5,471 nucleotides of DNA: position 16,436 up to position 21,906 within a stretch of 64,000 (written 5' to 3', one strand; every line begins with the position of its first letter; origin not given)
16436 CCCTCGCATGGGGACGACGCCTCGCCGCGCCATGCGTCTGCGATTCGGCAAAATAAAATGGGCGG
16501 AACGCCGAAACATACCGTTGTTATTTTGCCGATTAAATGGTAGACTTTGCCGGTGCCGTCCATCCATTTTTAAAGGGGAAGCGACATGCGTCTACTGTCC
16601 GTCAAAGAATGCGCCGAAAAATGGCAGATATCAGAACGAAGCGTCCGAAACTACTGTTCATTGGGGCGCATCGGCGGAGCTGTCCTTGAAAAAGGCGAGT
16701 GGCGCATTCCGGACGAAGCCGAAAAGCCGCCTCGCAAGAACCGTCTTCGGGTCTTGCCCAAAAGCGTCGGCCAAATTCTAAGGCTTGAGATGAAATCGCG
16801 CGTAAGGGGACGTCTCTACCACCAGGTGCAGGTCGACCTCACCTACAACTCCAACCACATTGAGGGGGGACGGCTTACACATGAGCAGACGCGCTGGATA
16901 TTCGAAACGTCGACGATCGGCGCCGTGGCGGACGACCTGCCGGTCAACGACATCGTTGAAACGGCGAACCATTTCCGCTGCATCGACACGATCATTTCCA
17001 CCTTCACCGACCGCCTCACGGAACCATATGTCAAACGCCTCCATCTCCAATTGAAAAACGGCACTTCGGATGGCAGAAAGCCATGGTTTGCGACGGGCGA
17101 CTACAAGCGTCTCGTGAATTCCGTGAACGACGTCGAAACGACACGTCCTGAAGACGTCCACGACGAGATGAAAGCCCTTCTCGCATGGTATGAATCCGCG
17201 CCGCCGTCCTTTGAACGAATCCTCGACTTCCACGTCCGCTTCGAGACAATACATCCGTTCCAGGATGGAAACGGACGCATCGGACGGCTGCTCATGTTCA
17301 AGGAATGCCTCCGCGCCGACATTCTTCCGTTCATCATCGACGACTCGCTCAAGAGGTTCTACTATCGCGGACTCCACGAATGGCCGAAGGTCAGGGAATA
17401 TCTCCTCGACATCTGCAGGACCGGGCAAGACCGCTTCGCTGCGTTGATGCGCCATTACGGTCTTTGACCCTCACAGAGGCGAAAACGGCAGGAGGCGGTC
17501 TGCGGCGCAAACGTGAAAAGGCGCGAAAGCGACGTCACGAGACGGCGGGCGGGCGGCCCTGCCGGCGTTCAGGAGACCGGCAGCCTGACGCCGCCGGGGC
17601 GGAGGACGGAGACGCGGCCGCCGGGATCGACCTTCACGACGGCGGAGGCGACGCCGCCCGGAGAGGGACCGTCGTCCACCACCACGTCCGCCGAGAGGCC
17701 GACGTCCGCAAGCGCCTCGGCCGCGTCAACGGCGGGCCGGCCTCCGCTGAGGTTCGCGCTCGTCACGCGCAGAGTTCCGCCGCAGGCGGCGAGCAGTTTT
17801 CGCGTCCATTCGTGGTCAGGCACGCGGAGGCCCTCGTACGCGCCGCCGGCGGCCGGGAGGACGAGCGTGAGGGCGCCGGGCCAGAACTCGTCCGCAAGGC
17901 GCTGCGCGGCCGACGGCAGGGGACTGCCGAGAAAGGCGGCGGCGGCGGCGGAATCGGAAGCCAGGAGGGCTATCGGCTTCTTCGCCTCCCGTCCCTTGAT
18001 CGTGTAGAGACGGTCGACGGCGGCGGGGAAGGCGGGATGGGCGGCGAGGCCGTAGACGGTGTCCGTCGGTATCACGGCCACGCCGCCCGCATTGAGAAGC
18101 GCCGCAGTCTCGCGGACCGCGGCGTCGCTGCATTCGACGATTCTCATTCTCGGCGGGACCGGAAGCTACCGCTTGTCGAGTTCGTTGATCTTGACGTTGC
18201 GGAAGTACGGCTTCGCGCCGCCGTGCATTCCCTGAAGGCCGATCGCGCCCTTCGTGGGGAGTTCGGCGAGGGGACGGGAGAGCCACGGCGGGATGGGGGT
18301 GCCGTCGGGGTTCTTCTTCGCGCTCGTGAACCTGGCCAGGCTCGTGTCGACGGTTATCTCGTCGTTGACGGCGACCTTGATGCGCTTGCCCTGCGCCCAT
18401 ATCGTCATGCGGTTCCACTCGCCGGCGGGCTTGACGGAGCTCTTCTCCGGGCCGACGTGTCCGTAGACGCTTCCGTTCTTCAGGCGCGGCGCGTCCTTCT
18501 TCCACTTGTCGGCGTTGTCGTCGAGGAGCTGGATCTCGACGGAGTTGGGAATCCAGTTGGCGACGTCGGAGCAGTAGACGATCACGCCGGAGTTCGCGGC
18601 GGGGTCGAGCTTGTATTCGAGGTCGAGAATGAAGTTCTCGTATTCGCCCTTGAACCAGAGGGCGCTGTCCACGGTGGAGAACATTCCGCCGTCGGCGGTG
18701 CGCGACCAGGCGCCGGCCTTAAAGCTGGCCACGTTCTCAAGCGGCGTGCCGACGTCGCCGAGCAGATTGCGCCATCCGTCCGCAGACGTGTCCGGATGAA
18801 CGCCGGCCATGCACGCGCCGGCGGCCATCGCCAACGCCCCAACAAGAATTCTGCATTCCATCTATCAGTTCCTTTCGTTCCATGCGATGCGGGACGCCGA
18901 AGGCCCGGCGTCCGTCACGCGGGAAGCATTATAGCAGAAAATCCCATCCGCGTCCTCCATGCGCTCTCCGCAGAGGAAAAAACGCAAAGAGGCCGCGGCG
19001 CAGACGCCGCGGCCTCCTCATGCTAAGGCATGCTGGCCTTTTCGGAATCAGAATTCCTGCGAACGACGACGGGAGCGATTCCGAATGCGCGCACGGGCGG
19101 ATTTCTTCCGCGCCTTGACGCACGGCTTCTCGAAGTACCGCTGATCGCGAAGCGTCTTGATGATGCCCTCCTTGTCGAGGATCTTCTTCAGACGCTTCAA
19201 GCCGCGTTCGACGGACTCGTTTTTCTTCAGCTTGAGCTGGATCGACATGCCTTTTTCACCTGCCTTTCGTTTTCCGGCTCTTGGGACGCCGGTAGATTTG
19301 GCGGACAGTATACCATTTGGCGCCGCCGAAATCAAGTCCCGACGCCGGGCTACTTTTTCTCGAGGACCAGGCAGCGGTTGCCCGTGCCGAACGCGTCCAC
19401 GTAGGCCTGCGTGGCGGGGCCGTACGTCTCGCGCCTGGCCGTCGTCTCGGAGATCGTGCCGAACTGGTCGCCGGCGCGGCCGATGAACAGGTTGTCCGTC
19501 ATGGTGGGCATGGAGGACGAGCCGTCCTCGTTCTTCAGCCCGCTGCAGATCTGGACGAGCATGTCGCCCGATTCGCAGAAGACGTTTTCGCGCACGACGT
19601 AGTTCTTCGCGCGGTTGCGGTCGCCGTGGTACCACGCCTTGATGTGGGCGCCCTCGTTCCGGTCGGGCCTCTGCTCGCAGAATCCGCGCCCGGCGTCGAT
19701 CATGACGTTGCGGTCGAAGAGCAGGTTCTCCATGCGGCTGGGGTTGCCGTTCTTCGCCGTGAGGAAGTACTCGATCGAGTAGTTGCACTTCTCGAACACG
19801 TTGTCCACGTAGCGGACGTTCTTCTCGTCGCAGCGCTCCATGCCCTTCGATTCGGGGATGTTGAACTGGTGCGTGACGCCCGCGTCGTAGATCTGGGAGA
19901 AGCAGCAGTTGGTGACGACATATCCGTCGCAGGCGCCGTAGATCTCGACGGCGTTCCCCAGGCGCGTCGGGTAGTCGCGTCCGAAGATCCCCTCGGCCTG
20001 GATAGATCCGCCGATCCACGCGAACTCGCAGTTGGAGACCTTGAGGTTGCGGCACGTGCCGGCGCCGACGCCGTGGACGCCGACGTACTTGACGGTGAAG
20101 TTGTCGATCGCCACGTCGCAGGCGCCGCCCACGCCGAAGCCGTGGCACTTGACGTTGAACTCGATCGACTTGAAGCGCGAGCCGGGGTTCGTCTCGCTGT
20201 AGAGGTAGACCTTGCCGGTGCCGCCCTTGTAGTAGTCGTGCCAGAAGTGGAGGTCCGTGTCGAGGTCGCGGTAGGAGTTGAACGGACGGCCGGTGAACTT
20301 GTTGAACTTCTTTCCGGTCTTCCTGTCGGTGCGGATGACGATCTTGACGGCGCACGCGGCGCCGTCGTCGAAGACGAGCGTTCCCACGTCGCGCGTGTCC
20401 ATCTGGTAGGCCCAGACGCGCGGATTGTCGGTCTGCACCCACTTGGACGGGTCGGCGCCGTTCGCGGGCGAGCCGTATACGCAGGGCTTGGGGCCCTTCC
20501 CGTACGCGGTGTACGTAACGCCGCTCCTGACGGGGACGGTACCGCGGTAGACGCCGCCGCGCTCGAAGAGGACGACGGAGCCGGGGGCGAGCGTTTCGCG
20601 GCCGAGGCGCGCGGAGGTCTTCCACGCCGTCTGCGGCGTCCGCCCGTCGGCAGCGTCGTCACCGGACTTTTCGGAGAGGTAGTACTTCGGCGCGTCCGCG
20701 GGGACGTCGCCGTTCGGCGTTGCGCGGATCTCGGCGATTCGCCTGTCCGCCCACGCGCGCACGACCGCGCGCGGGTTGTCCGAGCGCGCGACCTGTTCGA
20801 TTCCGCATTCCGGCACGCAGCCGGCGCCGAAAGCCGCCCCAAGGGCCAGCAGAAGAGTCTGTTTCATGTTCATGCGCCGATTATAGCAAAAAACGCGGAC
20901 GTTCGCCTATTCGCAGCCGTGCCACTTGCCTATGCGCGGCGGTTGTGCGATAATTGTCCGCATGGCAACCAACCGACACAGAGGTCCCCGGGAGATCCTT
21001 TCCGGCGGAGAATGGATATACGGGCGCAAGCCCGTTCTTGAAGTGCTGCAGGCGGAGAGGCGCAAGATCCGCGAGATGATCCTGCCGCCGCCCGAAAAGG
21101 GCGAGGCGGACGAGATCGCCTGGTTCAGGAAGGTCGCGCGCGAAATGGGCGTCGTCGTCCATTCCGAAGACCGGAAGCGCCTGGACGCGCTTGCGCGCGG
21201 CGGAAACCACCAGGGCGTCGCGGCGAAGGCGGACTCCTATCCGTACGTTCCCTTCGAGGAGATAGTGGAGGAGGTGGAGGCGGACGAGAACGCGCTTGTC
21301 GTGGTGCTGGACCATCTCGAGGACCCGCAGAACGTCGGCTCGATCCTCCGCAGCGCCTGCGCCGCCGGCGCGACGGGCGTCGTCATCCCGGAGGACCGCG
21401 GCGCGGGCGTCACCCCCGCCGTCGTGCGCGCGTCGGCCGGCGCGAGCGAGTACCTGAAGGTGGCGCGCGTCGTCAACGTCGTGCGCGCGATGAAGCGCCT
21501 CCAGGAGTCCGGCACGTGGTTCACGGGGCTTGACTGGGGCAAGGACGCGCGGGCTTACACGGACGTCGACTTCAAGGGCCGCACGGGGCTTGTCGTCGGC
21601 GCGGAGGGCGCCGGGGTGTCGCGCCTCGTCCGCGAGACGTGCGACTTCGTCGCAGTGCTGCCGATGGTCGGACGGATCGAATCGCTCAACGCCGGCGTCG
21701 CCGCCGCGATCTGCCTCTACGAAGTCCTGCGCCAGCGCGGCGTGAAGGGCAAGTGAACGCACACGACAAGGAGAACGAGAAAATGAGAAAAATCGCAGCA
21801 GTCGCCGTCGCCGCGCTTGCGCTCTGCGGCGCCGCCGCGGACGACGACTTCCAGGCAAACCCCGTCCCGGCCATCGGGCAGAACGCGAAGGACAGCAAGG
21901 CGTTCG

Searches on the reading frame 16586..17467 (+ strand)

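Call 77: search_protein_families(library=pfam, proteins=[window:16586-17467:+], max_evalue=0.001)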
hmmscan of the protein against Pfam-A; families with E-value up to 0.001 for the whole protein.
window:16586-17467:+ (293 aa): 2 families
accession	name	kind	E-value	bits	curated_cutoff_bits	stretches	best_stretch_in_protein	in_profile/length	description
PF02661.23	Fic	-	7.3e-17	62.4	24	1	144-238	2-90/93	Fic/DOC family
PF12728.13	HTH_17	-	0.00016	22.3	27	1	3-42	1-39/51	Helix-turn-helix domain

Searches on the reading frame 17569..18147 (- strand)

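Call 77: search_protein_families(library=pfam, proteins=[window:17569-18147:-], max_evalue=0.001)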
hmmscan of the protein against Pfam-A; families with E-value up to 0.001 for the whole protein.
window:17569-18147:- (192 aa): 1 family
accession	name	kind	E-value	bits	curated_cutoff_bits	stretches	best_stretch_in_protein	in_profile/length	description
PF01300.24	Sua5_yciO_yrdC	-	1.7e-42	145.4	25.1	1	17-185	2-178/178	Telomere recombination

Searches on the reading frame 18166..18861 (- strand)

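Call 77: search_protein_families(library=pfam, proteins=[window:18166-18861:-], max_evalue=0.001)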
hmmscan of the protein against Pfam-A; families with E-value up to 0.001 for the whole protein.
window:18166-18861:- (231 aa): 1 family
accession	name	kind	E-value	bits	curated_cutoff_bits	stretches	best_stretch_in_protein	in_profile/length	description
PF06439.18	3keto-disac_hyd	-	8.7e-33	114.4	26.8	1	26-225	10-186/187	3-keto-disaccharide hydrolase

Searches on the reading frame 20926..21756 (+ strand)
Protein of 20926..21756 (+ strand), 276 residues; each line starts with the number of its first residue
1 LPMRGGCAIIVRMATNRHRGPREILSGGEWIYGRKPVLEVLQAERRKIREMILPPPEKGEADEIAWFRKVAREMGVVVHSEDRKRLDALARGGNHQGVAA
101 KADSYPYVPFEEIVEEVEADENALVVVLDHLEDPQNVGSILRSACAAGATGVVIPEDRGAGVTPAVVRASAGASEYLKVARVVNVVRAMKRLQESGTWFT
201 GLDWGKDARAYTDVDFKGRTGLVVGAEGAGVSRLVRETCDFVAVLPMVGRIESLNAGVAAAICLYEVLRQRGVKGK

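Call 78: search_protein_families(library=pfam, proteins=[window:20926-21756:+], max_evalue=0.001)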
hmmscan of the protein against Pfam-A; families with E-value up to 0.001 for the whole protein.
window:20926-21756:+ (276 aa): 2 families
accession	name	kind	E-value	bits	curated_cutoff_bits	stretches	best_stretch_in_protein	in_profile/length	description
PF00588.24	SpoU_methylase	-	1.2e-38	132.9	29.7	1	124-265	2-142/142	SpoU rRNA Methylase family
PF08032.17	SpoU_sub_bind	-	1.2e-15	58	22.8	1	30-107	1-75/76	RNA 2'-O ribose methyltransferase substrate binding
